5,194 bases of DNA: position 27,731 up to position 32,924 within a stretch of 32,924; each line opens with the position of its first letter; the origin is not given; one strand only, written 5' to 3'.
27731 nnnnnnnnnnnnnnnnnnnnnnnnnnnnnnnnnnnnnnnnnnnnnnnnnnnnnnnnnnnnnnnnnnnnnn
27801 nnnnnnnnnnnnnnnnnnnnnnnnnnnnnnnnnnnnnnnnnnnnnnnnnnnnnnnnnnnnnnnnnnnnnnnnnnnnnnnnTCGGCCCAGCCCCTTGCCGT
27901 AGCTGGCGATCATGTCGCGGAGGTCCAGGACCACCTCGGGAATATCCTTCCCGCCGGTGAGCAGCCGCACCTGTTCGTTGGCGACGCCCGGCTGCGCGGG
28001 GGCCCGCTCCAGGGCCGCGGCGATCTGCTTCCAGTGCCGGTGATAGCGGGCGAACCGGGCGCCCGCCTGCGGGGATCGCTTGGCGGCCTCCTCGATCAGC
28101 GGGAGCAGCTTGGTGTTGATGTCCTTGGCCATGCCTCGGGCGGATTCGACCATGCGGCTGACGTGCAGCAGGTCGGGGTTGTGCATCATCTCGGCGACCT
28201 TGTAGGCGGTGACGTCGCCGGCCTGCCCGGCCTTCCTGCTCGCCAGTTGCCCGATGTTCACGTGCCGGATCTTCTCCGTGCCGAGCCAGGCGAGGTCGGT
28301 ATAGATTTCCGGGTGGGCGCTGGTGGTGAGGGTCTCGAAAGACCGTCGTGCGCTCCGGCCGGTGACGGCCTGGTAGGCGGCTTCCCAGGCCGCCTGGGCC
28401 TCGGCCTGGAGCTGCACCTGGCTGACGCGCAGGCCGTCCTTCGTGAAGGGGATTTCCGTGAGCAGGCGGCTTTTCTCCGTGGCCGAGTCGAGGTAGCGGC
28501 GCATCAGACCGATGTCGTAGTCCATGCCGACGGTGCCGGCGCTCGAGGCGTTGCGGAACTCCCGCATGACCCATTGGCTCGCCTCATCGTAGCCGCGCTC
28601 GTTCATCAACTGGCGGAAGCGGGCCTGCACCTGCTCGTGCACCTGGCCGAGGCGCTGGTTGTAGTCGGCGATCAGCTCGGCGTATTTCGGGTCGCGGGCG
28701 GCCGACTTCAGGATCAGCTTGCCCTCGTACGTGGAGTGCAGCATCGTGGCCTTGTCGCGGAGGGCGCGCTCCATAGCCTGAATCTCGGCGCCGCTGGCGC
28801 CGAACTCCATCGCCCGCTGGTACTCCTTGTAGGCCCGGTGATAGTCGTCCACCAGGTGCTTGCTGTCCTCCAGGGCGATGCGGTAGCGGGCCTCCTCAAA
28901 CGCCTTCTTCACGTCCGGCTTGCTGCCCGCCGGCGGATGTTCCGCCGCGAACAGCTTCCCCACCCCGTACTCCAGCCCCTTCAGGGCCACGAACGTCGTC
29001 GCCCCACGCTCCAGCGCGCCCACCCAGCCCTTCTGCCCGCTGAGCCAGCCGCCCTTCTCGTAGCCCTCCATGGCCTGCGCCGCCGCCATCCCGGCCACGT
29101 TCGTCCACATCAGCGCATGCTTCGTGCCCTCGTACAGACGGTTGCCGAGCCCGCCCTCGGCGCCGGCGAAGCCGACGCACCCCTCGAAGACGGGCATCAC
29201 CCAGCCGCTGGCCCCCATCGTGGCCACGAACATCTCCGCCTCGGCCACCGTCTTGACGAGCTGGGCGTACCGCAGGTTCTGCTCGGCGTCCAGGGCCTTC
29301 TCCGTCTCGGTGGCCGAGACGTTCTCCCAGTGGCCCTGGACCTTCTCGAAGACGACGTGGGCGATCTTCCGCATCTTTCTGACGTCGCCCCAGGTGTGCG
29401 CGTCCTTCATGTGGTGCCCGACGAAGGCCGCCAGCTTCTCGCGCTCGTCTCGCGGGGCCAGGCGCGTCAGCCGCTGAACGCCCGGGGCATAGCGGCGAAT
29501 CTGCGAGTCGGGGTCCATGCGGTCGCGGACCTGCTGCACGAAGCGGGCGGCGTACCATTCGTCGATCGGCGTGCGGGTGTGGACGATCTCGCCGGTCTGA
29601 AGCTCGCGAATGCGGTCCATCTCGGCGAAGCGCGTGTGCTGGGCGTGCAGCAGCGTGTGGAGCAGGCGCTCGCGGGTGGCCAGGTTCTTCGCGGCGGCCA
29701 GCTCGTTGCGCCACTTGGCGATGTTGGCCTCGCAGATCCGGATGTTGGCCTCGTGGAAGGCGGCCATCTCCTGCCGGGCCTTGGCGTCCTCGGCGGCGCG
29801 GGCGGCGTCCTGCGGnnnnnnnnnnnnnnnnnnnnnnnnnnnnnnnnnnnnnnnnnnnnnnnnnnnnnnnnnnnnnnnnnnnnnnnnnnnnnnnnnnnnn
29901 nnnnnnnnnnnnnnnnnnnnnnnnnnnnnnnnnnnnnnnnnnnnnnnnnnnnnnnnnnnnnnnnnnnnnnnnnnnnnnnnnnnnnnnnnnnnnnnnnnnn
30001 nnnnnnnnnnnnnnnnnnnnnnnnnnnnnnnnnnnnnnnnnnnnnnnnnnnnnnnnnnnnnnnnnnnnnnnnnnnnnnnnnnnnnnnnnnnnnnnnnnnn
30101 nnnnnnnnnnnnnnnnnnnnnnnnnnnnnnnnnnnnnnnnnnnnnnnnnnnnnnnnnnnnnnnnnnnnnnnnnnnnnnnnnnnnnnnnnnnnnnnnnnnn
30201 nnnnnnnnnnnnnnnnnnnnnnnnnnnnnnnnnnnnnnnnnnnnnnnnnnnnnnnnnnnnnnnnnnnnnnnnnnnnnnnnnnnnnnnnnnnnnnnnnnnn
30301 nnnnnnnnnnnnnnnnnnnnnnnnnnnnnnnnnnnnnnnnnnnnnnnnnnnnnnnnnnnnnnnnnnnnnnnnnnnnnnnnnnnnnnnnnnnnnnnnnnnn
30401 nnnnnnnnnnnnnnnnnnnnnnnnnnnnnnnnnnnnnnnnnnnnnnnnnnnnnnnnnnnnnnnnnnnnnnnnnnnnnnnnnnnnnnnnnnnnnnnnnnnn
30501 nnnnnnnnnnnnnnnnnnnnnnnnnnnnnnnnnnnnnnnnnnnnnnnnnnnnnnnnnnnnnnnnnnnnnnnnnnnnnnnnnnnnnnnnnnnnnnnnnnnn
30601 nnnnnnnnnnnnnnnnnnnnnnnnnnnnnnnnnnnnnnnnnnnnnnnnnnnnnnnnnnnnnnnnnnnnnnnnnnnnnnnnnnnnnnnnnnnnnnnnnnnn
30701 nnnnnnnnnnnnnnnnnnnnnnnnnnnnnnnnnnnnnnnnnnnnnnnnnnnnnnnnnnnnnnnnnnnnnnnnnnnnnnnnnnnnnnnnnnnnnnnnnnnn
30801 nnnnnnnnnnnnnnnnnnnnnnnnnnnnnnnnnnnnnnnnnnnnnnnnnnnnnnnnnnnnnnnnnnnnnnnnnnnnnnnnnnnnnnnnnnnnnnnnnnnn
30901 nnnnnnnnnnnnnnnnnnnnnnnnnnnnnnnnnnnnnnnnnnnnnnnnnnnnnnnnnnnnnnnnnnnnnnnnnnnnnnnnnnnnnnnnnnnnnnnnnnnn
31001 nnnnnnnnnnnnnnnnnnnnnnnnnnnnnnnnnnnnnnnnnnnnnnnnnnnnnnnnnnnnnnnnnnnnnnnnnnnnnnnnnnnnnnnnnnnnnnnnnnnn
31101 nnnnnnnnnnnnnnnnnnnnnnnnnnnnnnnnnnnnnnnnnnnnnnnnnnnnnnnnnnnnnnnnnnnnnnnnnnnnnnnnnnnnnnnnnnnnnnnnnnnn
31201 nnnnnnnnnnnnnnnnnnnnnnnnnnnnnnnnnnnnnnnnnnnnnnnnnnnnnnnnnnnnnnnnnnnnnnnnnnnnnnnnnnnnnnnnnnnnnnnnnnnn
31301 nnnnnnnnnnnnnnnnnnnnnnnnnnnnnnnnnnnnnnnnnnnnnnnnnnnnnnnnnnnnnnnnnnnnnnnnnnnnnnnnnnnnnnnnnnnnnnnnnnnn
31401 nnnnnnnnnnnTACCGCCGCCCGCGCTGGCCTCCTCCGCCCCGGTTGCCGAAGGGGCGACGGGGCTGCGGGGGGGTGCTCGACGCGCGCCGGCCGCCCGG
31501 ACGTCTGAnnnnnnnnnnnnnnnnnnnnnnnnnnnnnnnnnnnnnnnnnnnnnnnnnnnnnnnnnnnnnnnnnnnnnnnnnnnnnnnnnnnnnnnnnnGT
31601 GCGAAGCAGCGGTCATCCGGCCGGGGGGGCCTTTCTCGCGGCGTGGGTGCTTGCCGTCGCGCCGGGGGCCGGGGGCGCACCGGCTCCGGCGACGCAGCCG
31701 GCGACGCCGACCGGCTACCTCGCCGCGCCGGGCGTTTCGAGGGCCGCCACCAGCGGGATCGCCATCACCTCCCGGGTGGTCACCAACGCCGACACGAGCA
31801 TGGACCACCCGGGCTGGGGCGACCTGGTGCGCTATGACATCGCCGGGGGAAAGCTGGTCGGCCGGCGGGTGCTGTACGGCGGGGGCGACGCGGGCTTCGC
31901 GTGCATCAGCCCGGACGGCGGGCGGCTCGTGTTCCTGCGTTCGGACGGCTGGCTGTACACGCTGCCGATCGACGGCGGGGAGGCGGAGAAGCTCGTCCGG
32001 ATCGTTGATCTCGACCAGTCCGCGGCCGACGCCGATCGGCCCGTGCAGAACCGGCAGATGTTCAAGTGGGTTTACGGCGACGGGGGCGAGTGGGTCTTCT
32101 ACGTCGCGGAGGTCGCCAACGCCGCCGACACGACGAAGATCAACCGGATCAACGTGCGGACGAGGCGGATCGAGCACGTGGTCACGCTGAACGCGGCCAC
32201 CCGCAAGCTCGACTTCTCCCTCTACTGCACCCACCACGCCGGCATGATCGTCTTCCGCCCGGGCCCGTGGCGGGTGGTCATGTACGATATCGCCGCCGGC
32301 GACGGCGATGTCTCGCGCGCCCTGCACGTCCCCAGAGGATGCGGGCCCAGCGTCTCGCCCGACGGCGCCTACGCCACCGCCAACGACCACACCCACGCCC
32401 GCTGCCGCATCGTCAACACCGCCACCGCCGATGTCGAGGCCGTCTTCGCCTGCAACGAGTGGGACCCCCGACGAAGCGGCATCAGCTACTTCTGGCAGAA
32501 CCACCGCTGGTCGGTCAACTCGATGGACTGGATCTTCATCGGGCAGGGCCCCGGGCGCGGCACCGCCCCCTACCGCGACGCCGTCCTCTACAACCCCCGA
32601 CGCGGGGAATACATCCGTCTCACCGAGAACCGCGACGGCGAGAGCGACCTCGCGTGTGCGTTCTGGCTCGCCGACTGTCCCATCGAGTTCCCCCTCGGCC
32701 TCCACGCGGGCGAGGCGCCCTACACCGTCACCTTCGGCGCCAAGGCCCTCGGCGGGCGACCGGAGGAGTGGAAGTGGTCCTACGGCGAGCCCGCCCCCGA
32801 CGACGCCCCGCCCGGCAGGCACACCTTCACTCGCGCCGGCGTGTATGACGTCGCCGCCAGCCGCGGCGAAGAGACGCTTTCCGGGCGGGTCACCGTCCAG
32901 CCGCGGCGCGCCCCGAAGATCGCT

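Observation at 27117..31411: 1139-aa secreted orphan protein translationally coupled (ATGA) to an ankyrin-repeat lipoprotein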

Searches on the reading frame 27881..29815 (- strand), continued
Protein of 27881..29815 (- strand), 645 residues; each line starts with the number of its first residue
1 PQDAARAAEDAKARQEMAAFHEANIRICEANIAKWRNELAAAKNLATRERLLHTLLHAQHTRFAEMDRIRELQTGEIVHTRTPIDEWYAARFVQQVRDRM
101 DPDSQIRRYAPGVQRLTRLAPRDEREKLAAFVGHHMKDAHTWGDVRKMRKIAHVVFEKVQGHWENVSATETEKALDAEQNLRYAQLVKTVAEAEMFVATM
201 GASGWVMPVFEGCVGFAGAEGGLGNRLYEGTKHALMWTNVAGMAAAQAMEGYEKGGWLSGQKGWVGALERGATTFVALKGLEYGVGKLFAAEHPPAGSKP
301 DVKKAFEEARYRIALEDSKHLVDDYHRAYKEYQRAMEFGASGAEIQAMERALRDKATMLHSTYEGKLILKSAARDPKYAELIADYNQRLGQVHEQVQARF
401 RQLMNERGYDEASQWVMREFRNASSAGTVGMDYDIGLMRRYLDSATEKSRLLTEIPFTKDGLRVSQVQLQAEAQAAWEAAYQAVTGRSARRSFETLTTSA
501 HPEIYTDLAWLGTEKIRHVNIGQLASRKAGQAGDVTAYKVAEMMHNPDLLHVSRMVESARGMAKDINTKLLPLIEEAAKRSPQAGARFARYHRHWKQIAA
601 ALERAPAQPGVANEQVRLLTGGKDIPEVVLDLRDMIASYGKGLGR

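Call 93: search_protein_families(library=pfam, proteins=[L074:3358-4857:+, L075:3105-4514:+, L076:2467-4848:+, L071:3001-4773:+, L063:3463-4473:+, L069:3715-4467:+, L040:3502-4782:+, L052:2767-4194:+, L026:3730-4866:+], max_evalue=0.001)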
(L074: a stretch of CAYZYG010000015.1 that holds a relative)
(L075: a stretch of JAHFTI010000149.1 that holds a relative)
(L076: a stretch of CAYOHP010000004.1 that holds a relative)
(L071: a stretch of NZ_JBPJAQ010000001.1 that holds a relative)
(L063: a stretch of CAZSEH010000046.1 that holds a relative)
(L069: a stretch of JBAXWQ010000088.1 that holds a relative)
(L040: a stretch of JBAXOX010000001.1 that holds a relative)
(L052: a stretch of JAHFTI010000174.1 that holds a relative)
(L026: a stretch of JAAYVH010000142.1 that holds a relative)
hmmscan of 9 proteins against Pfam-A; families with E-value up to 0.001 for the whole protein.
L074:3358-4857:+ (500 aa): 13 families
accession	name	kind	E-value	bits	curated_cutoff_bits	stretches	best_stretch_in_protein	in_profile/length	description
PF00515.34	TPR_1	-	8e-31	105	27.8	3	259-290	1-32/34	Tetratricopeptide repeat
PF07719.23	TPR_2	-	8.9e-29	97.6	27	2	259-291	1-33/34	Tetratricopeptide repeat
PF13414.12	TPR_11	-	2e-23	82.2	26.8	3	300-341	1-42/42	TPR repeat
PF13181.12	TPR_8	-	6.3e-21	73.1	25.7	1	293-325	1-33/34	Tetratricopeptide repeat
PF13432.12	TPR_16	-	2.1e-18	66.9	32.7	3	336-395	6-65/65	Tetratricopeptide repeat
PF13431.12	TPR_17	-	2.3e-17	62.2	24.4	0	350-379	2-31/34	Tetratricopeptide repeat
PF13371.12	TPR_9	-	6.6e-17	61.7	35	2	236-293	6-63/73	Tetratricopeptide repeat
PF13428.12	TPR_14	-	2.5e-13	49.7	23.5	1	294-334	2-42/44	Tetratricopeptide repeat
PF14559.12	TPR_19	-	6.9e-12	46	25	1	305-366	3-64/68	Tetratricopeptide repeat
PF13424.12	TPR_12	-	2.3e-11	44.2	30.1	1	259-324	3-76/77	Tetratricopeptide repeat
PF01239.28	PPTA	-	1.6e-07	31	29.5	0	346-368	4-26/32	Protein prenyltransferase alpha subunit repeat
PF23914.1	TPR_CcmH_CycH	-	3.3e-07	30.7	42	1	289-389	46-149/158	Cytochrome c-type biogenesis protein H TPR domain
PF13174.12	TPR_6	-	3.4e-07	30.9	26.3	0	299-324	6-31/33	Tetratricopeptide repeat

L075:3105-4514:+ (470 aa): 0 families

L076:2467-4848:+ (794 aa): 0 families

L071:3001-4773:+ (591 aa): 12 families
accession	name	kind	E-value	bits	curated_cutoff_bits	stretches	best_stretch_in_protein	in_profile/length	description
PF00515.34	TPR_1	-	4.5e-32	109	27.8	2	504-536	1-33/34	Tetratricopeptide repeat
PF07719.23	TPR_2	-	1e-31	106.8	27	2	504-537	1-34/34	Tetratricopeptide repeat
PF13371.12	TPR_9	-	8.4e-20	71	35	1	385-434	13-62/73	Tetratricopeptide repeat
PF13431.12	TPR_17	-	6.6e-17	60.8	24.4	0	459-487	3-31/34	Tetratricopeptide repeat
PF13181.12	TPR_8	-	7.9e-17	60.4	25.7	0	504-536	1-33/34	Tetratricopeptide repeat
PF13432.12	TPR_16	-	8.9e-17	61.6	32.7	2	237-299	3-65/65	Tetratricopeptide repeat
PF13414.12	TPR_11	-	2.6e-14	53.1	26.8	0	458-482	17-41/42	TPR repeat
PF13428.12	TPR_14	-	3.2e-14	52.4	23.5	0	266-306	2-42/44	Tetratricopeptide repeat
PF13424.12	TPR_12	-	8.4e-07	29.5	30.1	0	475-533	9-74/77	Tetratricopeptide repeat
PF14559.12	TPR_19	-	2.9e-06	27.9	25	0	414-477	4-65/68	Tetratricopeptide repeat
PF09177.16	STX6_10_61_N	-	0.00047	21.1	29.4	0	369-444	3-81/99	Syntaxin 6/10/61, N-terminal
PF13174.12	TPR_6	-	0.00087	20.2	26.3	0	438-467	3-32/33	Tetratricopeptide repeat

L063:3463-4473:+ (337 aa): 9 families
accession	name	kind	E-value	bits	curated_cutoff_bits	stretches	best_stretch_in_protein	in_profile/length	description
PF07719.23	TPR_2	-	3.2e-22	77.2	27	0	226-256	3-33/34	Tetratricopeptide repeat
PF00515.34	TPR_1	-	1.9e-19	69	27.8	0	191-221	2-32/34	Tetratricopeptide repeat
PF13371.12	TPR_9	-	2e-15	57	35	2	112-163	19-70/73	Tetratricopeptide repeat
PF13181.12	TPR_8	-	1.1e-13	50.6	25.7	0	190-222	1-33/34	Tetratricopeptide repeat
PF13414.12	TPR_11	-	4.1e-12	46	26.8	1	171-199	9-37/42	TPR repeat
PF13432.12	TPR_16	-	5.2e-12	46.4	32.7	1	93-155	2-64/65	Tetratricopeptide repeat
PF13428.12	TPR_14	-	2.2e-09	37.5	23.5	0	89-129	2-42/44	Tetratricopeptide repeat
PF13431.12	TPR_17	-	4.1e-08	33.3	24.4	0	112-142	3-33/34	Tetratricopeptide repeat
PF13429.12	TPR_15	-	0.00066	19.6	26.2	0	213-264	135-186/280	Tetratricopeptide repeat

L069:3715-4467:+ (251 aa): 16 families
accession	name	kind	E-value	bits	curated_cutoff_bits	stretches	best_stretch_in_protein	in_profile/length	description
PF07719.23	TPR_2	-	8.8e-15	54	27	0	37-65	2-30/34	Tetratricopeptide repeat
PF00515.34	TPR_1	-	4.3e-14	52.1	27.8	0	105-128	2-25/34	Tetratricopeptide repeat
PF13181.12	TPR_8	-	1.8e-11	43.7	25.7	0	138-170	1-33/34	Tetratricopeptide repeat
PF13431.12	TPR_17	-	1.4e-10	41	24.4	0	133-158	8-33/34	Tetratricopeptide repeat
PF13432.12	TPR_16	-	2.4e-10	41.1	32.7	0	142-198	1-57/65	Tetratricopeptide repeat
PF14559.12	TPR_19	-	2.4e-09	37.8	25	1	119-180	6-67/68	Tetratricopeptide repeat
PF13371.12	TPR_9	-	6.5e-08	32.9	35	0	89-139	14-64/73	Tetratricopeptide repeat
PF13428.12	TPR_14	-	2.8e-07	31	23.5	0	105-146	2-43/44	Tetratricopeptide repeat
PF13424.12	TPR_12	-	7.3e-07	29.7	30.1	0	109-166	8-73/77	Tetratricopeptide repeat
PF12569.14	NatA_aux_su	-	5.6e-05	22.7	33.3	0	139-201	193-255/515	N-terminal acetyltransferase A, auxiliary subunit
PF13174.12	TPR_6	-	8.1e-05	23.5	26.3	0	37-64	1-28/33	Tetratricopeptide repeat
PF14561.12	TPR_20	-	0.00018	22.2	25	0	131-165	15-49/90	Tetratricopeptide repeat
PF20308.4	TPR-S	-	0.00025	22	27.6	0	132-167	14-47/102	Tetratricopeptide Repeats-Sensor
PF12895.13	ANAPC3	-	0.00035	21.2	27.2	0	99-163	18-81/82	Anaphase-promoting complex, cyclosome, subunit 3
PF24575.1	TPR_Slam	-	0.00048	21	35.2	0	117-157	60-100/104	Surface lipoprotein assembly modifier, N-terminal TPR repeats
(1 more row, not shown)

L040:3502-4782:+ (427 aa): 16 families
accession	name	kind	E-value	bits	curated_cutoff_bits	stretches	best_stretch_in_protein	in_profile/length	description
PF07719.23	TPR_2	-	9e-29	97.6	27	3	147-178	3-34/34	Tetratricopeptide repeat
PF00515.34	TPR_1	-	2.6e-28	97.1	27.8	2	147-178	3-34/34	Tetratricopeptide repeat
PF13181.12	TPR_8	-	1.5e-25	87.5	25.7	1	146-178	2-34/34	Tetratricopeptide repeat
PF13414.12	TPR_11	-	2.7e-24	85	26.8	4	53-89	4-40/42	TPR repeat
PF13431.12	TPR_17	-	2.1e-18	65.4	24.4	1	134-165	2-33/34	Tetratricopeptide repeat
PF13371.12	TPR_9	-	3.9e-18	65.7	35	2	121-179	5-63/73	Tetratricopeptide repeat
PF22633.2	F5_F8_type_C_2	-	6.9e-15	55.9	27.8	1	308-396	3-91/91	NedA-like, galactose-binding domain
PF00754.31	F5_F8_type_C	-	2.5e-14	53.9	28.2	1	292-407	2-125/127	F5/8 type C domain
PF13428.12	TPR_14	-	8.1e-14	51.2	23.5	0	185-221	7-43/44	Tetratricopeptide repeat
PF13432.12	TPR_16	-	9e-14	52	32.7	1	117-178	3-64/65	Tetratricopeptide repeat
PF14559.12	TPR_19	-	1.9e-12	47.7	25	1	54-120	2-68/68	Tetratricopeptide repeat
PF13424.12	TPR_12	-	9e-10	39.1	30.1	0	147-175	47-75/77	Tetratricopeptide repeat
PF13374.12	TPR_10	-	7.6e-07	29.4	27.5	0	181-208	4-31/42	Tetratricopeptide repeat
PF13174.12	TPR_6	-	1.1e-05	26.2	26.3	0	147-177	2-32/33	Tetratricopeptide repeat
PF13429.12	TPR_15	-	3e-05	24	26.2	0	79-178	148-247/280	Tetratricopeptide repeat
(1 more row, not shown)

L052:2767-4194:+ (476 aa): 3 families
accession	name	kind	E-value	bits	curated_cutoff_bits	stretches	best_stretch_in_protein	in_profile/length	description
PF22633.2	F5_F8_type_C_2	-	6e-29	101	27.8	2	89-192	2-91/91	NedA-like, galactose-binding domain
PF00754.31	F5_F8_type_C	-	9.4e-20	71.5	28.2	2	74-196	3-114/127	F5/8 type C domain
PF24135.1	DUF7402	-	2e-06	28.4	27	0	240-306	1-69/133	Domain of unknown function (DUF7402)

L026:3730-4866:+ (379 aa): 0 families

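Call 104: search_protein_families(library=pfam, proteins=[L054:7989-9359:+, L052:3-1070:+], max_evalue=0.01)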
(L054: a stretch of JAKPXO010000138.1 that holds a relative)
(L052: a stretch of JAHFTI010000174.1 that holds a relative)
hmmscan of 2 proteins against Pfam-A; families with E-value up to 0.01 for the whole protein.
L054:7989-9359:+ (456 aa): 7 families
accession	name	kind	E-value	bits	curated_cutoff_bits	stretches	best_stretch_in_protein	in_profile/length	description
PF12796.13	Ank_2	-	1.1e-29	103.3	27.3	3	300-362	28-88/90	Ankyrin repeats (3 copies)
PF13637.12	Ank_4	-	3.3e-29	100.7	22.7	4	211-256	4-49/50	Ankyrin repeats (many copies)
PF13857.12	Ank_5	-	7.3e-28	96.8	27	4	320-374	1-56/56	Ankyrin repeats (many copies)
PF00023.36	Ank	-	3.8e-26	90.1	21.1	3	367-398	2-33/33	Ankyrin repeat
PF13606.12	Ank_3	-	7.6e-20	69.1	22.3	3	367-395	2-30/30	Ankyrin repeat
PF00498.31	FHA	-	8.1e-20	71.5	20.7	1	26-88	2-67/67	FHA domain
PF16697.10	Yop-YscD_cpl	-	7.3e-14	52.2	33.2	1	17-91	11-87/94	Inner membrane component of T3SS, cytoplasmic domain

L052:3-1070:+ (355 aa): 5 families
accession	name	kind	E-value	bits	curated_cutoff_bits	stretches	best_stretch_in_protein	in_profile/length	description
PF12796.13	Ank_2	-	2.5e-26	92.5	27.3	4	185-263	1-76/90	Ankyrin repeats (3 copies)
PF13637.12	Ank_4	-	4.7e-23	81.2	22.7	0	77-97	25-45/50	Ankyrin repeats (many copies)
PF00023.36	Ank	-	1.2e-17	63.4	21.1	0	279-292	1-14/33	Ankyrin repeat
PF13606.12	Ank_3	-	1.1e-16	59.4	22.3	0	115-135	2-21/30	Ankyrin repeat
PF13857.12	Ank_5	-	6.9e-12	45.9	27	0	36-63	1-30/56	Ankyrin repeats (many copies)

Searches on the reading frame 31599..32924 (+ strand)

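Call 104: search_protein_families(library=pfam, proteins=[window:31599-32924:+], max_evalue=0.01)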
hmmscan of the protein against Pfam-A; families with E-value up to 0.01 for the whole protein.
window:31599-32924:+ (442 aa): 2 families
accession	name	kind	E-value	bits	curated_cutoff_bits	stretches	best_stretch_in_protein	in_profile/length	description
PF18911.6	PKD_4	-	0.0013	19.2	27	0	384-419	29-65/85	PKD domain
PF07676.18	PD40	-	0.0096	16.3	20.9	0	89-114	2-27/38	WD40-like Beta Propeller Repeat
